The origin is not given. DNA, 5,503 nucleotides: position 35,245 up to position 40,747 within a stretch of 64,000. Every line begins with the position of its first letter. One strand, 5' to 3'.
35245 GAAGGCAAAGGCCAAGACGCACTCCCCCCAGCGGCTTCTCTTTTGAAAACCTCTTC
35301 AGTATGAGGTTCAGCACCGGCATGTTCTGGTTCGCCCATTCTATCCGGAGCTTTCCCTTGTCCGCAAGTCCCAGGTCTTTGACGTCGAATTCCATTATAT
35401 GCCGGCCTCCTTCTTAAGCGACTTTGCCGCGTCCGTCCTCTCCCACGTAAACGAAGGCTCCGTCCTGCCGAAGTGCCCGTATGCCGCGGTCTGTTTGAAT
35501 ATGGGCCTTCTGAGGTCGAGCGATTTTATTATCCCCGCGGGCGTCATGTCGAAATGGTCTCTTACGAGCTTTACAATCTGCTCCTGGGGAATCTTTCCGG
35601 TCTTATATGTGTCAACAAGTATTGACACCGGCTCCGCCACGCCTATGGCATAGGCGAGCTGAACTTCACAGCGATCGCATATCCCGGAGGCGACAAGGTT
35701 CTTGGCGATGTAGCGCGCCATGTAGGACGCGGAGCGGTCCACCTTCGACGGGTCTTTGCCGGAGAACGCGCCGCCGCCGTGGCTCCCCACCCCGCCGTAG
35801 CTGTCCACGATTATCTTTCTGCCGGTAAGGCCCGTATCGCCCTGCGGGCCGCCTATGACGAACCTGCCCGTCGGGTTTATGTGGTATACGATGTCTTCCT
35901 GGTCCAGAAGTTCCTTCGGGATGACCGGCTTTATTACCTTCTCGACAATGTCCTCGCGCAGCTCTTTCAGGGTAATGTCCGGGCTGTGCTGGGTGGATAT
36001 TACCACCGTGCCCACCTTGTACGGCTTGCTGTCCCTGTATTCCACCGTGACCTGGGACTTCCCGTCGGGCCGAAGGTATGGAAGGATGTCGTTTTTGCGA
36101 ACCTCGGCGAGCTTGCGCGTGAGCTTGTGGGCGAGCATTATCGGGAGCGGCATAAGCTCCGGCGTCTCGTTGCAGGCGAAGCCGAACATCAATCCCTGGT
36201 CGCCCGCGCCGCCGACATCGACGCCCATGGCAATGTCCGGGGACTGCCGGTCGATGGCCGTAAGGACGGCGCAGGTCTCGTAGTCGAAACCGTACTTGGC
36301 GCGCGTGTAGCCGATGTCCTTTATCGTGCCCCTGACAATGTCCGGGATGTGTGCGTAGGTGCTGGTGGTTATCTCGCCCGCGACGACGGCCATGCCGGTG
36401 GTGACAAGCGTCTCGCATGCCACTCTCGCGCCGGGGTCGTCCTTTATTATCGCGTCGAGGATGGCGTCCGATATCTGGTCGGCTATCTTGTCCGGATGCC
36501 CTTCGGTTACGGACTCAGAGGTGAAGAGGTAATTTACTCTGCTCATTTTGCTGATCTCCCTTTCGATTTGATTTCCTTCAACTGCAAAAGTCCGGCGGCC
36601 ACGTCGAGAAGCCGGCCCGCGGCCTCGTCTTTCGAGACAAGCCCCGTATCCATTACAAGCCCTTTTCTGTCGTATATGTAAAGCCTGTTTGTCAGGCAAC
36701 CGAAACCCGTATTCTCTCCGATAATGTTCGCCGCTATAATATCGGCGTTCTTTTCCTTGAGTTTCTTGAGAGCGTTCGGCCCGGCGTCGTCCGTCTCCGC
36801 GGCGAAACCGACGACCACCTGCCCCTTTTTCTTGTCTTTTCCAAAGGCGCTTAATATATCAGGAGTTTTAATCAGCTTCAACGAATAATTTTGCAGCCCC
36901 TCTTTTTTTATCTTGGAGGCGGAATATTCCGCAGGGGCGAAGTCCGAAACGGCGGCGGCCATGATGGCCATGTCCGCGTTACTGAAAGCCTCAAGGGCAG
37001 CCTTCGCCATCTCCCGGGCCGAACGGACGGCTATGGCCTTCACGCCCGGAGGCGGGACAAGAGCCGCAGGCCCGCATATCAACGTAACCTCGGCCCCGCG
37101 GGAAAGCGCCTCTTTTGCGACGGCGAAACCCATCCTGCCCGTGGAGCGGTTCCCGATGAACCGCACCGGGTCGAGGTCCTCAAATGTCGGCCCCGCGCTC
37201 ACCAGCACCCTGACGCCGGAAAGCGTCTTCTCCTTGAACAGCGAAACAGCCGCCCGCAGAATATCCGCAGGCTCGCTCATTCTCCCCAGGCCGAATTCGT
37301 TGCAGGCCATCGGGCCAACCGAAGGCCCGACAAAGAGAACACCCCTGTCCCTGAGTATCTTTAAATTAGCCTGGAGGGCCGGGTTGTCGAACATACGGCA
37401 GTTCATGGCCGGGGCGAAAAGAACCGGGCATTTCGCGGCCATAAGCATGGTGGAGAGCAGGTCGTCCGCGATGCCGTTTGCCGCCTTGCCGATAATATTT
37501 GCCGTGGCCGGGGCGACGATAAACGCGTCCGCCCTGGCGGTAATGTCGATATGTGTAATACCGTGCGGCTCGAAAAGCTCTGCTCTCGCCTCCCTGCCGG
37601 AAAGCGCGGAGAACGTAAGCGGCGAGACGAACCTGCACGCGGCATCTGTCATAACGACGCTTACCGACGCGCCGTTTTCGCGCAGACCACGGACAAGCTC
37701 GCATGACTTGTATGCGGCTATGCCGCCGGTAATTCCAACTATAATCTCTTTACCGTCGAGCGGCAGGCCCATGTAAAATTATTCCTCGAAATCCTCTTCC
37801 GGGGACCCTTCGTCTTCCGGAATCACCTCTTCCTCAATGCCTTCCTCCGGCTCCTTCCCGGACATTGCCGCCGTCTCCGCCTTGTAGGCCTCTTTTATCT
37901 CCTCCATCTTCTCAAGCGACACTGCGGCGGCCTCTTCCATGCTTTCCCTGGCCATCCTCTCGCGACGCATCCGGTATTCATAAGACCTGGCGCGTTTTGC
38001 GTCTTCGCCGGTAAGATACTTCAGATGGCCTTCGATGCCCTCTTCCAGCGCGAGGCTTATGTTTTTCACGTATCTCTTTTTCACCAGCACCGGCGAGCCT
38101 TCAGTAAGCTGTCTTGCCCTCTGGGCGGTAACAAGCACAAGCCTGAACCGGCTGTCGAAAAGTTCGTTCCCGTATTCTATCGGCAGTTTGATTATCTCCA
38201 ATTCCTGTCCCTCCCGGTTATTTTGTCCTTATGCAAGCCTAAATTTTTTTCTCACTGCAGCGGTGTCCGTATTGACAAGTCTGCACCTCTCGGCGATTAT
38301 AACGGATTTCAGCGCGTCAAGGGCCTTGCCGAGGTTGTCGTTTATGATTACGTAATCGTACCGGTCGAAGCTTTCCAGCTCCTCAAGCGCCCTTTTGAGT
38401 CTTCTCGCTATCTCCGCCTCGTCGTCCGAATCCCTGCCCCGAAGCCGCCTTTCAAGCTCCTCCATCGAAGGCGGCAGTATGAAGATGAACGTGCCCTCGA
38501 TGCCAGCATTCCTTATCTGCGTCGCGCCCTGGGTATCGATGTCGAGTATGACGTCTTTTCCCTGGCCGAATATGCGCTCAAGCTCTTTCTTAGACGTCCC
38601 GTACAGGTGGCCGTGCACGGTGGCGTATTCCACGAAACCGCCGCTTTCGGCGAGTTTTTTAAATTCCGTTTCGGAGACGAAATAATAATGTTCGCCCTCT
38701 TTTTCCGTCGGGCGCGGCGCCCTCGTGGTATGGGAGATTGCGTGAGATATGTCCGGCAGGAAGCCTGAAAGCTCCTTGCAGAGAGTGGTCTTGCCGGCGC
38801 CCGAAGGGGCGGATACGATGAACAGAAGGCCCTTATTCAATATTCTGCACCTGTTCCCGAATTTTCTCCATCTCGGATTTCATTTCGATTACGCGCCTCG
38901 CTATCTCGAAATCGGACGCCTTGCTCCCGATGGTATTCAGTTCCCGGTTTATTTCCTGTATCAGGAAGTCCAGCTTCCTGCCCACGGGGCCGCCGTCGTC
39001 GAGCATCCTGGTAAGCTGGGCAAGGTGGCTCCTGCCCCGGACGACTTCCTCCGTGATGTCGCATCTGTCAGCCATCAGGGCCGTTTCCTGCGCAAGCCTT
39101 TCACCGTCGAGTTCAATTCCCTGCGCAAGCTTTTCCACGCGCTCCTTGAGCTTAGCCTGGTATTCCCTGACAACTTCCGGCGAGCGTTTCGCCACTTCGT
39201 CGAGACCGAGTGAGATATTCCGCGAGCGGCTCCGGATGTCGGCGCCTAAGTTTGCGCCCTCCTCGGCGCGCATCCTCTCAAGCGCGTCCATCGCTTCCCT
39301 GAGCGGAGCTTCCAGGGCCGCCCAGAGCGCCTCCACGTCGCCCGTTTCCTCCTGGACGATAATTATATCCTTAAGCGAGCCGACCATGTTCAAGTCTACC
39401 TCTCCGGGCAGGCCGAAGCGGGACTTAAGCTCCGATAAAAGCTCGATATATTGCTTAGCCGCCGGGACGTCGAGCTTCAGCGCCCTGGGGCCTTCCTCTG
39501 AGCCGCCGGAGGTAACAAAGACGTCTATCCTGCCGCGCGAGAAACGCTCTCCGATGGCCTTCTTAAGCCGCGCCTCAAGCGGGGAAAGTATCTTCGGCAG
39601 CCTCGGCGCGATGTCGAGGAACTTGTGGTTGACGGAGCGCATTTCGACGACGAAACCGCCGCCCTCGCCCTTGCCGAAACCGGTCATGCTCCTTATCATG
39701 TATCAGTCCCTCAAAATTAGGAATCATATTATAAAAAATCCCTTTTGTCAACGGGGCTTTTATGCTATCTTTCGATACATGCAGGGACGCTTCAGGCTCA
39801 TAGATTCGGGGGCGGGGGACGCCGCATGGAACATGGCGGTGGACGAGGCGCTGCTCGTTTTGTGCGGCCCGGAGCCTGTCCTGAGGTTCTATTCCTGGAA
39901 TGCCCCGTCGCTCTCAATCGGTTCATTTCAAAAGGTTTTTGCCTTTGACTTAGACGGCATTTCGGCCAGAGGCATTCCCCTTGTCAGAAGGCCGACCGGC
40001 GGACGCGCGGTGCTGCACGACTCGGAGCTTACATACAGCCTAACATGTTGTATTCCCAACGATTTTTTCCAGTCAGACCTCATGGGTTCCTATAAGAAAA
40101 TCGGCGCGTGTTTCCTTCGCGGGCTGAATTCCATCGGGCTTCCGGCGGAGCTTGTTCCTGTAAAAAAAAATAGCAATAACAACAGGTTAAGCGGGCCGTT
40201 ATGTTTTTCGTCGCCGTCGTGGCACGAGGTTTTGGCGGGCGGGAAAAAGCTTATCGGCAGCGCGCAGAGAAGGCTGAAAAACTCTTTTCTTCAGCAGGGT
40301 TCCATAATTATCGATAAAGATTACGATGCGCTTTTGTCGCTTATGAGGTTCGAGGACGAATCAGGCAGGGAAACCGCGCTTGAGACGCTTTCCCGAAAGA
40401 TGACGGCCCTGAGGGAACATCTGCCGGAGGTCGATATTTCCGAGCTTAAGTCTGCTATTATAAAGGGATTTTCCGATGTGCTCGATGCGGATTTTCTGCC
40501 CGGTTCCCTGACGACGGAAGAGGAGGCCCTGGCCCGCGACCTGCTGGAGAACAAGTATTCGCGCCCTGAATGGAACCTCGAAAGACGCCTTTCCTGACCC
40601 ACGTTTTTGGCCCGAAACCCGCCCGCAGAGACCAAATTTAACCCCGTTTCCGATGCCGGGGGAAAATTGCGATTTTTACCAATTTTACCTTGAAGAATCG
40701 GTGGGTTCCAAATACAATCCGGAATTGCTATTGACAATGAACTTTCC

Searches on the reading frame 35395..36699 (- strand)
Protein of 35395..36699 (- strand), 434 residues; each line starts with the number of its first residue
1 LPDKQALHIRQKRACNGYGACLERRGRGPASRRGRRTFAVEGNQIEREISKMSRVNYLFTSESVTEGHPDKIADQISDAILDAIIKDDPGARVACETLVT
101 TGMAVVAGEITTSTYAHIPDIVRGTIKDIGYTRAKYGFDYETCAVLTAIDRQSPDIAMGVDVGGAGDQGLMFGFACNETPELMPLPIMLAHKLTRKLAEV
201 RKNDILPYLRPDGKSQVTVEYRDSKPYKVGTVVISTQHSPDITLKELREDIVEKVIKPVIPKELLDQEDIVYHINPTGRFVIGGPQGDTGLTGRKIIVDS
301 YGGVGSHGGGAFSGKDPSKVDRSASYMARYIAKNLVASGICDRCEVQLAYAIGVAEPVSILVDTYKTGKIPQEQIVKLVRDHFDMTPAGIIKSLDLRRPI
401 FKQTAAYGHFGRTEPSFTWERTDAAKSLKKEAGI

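Call 57: search_protein_families(library=pfam, proteins=[window:35395-36699:-], max_evalue=0.00001)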
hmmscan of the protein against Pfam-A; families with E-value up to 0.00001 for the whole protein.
window:35395-36699:- (434 aa): 3 families
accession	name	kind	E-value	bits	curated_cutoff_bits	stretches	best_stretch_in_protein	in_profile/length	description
PF02773.21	S-AdoMet_synt_C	-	1e-68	230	25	1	282-421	1-138/138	S-adenosylmethionine synthetase, C-terminal domain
PF02772.21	S-AdoMet_synt_M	-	3.2e-53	179.4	29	1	164-280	3-120/120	S-adenosylmethionine synthetase, central domain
PF00438.25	S-AdoMet_synt_N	-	1.4e-44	151.1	33.1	1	56-154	1-99/99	S-adenosylmethionine synthetase, N-terminal domain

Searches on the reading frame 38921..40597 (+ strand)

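Call 57: search_protein_families(library=pfam, proteins=[window:38921-40597:+], max_evalue=0.00001)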
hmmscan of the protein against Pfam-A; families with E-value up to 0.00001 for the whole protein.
window:38921-40597:+ (558 aa): 2 families
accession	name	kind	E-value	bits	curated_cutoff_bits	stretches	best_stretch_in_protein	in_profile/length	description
PF21948.1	LplA-B_cat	-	3.6e-31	109.1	27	1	300-517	1-199/200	Lipoyl protein ligase A/B catalytic domain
PF03099.24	BPL_LplA_LipB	-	1.8e-14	54.3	21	1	349-467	23-133/133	Biotin/lipoate A/B protein ligase family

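Call 83: search_protein_families(library=ncbifam, proteins=[window:38921-40597:+], max_evalue=1e-8)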
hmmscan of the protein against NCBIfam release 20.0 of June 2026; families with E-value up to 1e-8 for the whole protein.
window:38921-40597:+ (558 aa): 3 families
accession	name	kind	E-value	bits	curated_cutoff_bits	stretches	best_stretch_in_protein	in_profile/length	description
NF053750.1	LplA_large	exception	7.1e-23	81.3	480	1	304-555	13-248/248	lipoate-protein ligase large subunit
TIGR00545.2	lipoyltrans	equivalog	3.5e-21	75.5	280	1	438-555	125-242/328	lipoate--protein ligase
NF053751.1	LplAB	exception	3.3e-19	69.1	550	1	286-416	95-230/348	lipoate-protein ligase LplAB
